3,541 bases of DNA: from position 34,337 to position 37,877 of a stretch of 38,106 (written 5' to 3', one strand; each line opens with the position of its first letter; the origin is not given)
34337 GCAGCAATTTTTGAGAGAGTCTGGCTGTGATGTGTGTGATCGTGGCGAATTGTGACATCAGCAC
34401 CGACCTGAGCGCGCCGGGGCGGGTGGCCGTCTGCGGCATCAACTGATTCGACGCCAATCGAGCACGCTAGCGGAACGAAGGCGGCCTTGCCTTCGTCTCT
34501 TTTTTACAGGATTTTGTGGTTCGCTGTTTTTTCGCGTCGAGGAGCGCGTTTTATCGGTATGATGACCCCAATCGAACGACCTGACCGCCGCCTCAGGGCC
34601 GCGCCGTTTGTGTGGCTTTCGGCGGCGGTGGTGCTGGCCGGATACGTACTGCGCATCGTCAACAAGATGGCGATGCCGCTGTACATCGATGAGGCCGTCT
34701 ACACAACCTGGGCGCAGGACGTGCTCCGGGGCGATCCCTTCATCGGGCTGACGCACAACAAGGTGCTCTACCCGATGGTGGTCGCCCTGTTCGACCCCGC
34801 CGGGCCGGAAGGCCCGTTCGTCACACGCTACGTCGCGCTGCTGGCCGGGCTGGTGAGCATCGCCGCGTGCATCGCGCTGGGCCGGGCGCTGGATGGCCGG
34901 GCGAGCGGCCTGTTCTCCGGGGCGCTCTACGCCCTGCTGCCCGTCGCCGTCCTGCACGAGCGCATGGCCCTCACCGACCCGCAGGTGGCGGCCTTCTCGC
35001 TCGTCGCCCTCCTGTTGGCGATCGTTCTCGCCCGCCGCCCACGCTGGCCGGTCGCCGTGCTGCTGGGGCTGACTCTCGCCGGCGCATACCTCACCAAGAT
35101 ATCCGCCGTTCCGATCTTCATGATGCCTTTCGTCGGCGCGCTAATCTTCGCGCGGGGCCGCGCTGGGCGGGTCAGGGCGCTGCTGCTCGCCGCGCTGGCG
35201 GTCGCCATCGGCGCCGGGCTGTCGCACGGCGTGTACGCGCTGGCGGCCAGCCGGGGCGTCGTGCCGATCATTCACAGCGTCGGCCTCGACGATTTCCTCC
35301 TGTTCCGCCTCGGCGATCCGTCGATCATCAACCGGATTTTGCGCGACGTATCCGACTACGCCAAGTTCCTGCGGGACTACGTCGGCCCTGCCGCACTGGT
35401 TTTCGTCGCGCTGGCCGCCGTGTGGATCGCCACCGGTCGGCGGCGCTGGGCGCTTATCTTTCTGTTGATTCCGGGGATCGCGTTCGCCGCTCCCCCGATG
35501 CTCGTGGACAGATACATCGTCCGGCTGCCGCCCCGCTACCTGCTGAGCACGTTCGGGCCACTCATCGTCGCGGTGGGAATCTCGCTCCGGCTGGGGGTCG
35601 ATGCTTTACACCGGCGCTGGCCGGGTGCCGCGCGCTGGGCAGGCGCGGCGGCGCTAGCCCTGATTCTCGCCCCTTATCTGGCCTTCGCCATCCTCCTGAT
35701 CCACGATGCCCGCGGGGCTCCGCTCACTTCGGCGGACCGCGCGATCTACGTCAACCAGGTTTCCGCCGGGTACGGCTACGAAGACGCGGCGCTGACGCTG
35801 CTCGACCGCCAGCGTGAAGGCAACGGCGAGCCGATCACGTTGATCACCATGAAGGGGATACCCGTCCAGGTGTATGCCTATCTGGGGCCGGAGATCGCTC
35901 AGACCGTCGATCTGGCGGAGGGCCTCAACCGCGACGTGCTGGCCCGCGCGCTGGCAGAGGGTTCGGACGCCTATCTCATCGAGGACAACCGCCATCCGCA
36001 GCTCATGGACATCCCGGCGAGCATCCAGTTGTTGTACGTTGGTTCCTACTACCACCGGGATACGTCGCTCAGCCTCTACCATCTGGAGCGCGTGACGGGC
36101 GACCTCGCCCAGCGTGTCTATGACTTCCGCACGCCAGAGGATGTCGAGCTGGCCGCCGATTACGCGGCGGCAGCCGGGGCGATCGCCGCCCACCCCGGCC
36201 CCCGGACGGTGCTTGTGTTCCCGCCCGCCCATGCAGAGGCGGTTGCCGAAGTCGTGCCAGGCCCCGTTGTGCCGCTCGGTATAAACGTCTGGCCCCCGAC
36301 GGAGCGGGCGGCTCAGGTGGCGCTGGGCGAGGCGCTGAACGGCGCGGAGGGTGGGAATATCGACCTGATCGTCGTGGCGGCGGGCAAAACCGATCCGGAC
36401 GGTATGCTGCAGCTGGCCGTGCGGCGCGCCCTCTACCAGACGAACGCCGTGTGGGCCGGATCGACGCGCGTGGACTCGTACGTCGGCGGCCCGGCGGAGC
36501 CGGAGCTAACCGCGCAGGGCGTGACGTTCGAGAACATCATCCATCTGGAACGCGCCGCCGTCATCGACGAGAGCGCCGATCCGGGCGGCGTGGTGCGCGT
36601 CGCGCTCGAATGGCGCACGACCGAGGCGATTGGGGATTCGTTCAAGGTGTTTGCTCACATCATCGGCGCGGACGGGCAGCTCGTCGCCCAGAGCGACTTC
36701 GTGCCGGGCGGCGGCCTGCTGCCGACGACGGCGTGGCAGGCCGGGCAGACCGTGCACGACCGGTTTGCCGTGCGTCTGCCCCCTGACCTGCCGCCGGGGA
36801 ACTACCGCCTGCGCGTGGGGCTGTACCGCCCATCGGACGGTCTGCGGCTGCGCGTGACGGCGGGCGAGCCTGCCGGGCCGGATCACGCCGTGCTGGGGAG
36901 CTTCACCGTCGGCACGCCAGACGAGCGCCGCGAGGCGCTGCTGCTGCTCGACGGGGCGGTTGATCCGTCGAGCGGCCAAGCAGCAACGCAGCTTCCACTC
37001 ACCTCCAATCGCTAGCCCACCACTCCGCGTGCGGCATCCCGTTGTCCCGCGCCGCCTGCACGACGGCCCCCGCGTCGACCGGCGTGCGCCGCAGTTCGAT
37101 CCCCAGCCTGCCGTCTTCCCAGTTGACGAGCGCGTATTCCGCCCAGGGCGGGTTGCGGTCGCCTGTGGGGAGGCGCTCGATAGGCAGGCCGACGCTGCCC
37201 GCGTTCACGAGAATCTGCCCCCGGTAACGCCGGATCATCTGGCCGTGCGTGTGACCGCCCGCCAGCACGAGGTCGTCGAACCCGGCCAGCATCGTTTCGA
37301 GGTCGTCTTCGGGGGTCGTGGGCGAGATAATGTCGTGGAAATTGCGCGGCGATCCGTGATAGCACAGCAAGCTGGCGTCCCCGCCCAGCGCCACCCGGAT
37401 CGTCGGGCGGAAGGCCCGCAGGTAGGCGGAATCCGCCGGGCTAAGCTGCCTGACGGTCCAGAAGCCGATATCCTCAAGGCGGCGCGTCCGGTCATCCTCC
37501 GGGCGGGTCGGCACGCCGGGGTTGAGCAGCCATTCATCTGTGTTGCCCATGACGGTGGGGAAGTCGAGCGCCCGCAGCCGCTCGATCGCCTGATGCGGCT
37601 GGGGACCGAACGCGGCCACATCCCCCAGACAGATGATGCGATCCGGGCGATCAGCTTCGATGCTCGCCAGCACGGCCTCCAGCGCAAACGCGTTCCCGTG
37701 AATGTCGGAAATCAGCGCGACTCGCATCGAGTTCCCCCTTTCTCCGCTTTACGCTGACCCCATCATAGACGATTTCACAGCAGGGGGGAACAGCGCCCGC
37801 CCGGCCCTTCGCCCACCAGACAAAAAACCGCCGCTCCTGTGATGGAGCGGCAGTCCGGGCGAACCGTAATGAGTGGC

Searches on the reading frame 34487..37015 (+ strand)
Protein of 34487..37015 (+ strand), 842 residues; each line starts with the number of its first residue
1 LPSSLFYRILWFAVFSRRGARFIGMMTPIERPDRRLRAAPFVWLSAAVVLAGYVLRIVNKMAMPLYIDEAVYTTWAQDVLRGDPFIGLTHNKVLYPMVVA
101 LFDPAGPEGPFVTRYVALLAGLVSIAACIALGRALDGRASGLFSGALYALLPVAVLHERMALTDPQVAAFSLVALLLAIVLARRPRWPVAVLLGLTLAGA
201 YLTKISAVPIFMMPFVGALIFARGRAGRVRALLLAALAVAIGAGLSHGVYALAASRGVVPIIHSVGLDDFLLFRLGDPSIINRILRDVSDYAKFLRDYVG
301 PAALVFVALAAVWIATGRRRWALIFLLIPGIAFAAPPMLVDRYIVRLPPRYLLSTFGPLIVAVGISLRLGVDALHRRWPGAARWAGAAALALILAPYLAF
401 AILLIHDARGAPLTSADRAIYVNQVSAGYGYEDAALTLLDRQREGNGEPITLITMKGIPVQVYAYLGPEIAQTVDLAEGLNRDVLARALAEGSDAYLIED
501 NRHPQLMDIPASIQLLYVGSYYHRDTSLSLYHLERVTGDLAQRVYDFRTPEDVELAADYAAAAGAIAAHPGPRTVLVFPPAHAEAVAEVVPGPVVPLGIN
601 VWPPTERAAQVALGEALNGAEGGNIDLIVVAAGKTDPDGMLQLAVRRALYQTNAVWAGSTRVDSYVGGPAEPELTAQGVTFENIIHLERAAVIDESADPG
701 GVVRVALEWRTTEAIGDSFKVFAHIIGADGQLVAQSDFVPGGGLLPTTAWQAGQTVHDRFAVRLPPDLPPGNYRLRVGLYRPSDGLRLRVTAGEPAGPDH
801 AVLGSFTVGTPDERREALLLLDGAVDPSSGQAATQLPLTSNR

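Call 17: search_protein_families(library=pfam, proteins=[window:34487-37015:+], max_evalue=0.001)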
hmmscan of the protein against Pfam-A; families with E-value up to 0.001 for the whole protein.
window:34487-37015:+ (842 aa): 2 families
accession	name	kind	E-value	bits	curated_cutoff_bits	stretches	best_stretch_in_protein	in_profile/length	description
PF13231.12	PMT_2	-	2.3e-06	28.3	26.1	1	110-239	21-151/160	Dolichyl-phosphate-mannose-protein mannosyltransferase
PF02366.24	PMT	-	0.0006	19.9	22.7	0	114-212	86-190/245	Dolichyl-phosphate-mannose-protein mannosyltransferase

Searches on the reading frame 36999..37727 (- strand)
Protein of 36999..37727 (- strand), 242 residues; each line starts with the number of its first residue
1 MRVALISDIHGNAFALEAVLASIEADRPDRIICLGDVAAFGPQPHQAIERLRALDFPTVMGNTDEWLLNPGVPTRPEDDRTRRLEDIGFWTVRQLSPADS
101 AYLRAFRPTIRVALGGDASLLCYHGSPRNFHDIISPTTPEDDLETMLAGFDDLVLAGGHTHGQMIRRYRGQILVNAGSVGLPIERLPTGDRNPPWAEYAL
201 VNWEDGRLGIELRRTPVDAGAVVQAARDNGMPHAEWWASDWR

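Call 17: search_protein_families(library=pfam, proteins=[window:36999-37727:-], max_evalue=0.001)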
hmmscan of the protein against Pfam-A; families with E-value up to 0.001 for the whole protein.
window:36999-37727:- (242 aa): 2 families
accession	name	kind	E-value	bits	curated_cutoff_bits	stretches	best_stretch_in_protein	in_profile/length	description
PF12850.12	Metallophos_2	-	1.8e-19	70.7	27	1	1-185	1-141/154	Calcineurin-like phosphoesterase superfamily domain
PF00149.33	Metallophos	-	1.5e-11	45.5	21.5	1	1-161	1-189/191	Calcineurin-like phosphoesterase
